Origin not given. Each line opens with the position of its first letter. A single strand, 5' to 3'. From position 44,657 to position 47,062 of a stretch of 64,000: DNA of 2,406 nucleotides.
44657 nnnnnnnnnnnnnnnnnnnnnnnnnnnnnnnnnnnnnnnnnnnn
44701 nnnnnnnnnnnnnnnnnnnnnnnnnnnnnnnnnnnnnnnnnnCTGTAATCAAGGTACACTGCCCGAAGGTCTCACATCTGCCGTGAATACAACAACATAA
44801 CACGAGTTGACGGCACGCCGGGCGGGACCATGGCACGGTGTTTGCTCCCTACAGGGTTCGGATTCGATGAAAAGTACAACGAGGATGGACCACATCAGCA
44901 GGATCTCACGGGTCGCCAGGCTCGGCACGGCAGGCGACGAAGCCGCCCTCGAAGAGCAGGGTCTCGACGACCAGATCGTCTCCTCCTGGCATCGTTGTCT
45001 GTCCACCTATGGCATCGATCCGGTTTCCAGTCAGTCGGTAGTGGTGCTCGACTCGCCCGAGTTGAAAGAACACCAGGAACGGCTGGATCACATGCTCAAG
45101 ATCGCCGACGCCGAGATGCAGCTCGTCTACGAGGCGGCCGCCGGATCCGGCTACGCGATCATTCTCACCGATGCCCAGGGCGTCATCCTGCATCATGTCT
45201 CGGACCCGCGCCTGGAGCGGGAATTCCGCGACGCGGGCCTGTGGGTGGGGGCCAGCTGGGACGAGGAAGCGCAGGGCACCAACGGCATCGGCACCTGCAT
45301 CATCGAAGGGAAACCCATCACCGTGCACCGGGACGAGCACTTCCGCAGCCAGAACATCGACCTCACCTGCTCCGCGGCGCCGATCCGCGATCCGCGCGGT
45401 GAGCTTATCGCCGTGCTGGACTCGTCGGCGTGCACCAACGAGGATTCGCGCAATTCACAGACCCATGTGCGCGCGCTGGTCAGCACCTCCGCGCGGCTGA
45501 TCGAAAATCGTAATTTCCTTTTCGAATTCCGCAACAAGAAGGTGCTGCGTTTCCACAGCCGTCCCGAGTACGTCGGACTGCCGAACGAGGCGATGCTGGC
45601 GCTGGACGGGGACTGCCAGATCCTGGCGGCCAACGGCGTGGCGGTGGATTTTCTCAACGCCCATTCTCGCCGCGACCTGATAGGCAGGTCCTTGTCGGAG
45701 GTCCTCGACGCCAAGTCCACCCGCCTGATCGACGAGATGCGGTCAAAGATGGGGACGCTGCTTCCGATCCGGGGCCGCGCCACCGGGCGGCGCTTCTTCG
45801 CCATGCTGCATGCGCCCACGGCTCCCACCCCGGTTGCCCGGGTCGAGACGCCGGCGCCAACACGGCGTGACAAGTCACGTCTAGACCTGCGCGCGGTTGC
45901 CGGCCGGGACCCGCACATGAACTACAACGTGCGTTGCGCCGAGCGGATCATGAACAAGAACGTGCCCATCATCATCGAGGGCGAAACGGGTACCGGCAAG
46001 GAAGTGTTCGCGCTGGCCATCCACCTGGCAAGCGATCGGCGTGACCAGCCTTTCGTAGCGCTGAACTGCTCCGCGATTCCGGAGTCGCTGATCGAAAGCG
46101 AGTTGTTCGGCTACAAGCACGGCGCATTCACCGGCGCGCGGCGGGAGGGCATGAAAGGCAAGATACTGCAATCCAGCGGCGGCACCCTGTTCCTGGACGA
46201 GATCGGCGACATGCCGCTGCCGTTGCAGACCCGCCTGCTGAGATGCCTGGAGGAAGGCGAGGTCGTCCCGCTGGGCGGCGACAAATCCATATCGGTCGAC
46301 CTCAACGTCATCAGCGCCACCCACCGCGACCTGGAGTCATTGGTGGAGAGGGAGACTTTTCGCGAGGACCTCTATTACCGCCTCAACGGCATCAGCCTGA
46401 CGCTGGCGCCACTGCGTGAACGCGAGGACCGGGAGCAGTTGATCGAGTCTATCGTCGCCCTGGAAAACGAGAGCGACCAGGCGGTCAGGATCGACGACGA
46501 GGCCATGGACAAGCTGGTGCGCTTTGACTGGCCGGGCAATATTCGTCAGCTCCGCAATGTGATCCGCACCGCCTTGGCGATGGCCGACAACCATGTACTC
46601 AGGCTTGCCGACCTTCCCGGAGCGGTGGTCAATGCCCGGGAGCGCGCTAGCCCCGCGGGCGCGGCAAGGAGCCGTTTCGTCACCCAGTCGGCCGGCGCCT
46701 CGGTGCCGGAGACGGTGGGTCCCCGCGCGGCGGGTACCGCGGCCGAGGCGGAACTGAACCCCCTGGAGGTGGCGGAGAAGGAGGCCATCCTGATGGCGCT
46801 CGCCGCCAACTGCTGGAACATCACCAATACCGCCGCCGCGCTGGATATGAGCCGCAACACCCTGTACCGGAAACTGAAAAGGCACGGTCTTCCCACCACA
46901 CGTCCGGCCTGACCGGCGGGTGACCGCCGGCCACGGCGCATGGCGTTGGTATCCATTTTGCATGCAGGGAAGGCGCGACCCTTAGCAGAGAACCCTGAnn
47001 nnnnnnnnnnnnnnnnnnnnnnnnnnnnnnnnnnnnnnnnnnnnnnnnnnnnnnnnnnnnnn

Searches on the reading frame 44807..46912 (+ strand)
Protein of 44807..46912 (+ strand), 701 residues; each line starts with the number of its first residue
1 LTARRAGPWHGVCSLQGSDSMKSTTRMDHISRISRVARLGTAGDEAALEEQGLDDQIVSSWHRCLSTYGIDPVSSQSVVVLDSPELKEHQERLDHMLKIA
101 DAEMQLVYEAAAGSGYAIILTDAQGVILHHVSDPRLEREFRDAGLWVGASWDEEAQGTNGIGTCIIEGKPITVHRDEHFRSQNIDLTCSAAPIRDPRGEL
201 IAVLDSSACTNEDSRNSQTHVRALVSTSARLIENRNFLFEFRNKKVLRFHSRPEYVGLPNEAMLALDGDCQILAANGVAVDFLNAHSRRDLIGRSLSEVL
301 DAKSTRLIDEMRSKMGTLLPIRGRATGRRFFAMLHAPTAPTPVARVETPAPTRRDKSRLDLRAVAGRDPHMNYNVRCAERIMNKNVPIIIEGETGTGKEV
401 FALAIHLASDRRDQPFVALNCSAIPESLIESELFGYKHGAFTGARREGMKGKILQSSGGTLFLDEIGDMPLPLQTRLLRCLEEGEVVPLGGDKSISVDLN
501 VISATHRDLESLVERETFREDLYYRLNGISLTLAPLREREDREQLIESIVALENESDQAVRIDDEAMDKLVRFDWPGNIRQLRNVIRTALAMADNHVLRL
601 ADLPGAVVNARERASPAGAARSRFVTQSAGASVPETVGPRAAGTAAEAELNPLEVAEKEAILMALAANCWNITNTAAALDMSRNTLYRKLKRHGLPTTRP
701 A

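Call 42: search_protein_families(library=pfam, max_evalue=0.00001, proteins=[window:44807-46912:+])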
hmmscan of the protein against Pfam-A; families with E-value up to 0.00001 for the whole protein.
window:44807-46912:+ (701 aa): 5 families
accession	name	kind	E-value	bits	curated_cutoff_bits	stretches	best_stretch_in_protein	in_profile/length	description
PF00158.32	Sigma54_activat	-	1.2e-64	217.5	20.2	1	365-531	2-167/168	Sigma-54 interaction domain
PF25601.1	AAA_lid_14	-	3e-17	62.6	27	1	539-616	4-83/87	AAA+ ATPase lid domain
PF14532.12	Sigma54_activ_2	-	1.4e-14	54.9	25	1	379-536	15-138/138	Sigma-54 interaction domain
PF02954.25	HTH_8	-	3.3e-12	46.4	22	1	653-692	2-41/42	Bacterial regulatory protein, Fis family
PF01590.32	GAF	-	3.7e-12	47.3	22.4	1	97-233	3-130/133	GAF domain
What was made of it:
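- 44807..46912 (+): GAF / sigma-54-activator / HTH_8 enhancer-binding protein, the candidate regulator of these promoters. Pfam hits (call 42).
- On Sigma-54-dependent promoter region: Sigma54_activat proteins are encoded at 44807-46912 and 54698-56089 (call 42).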
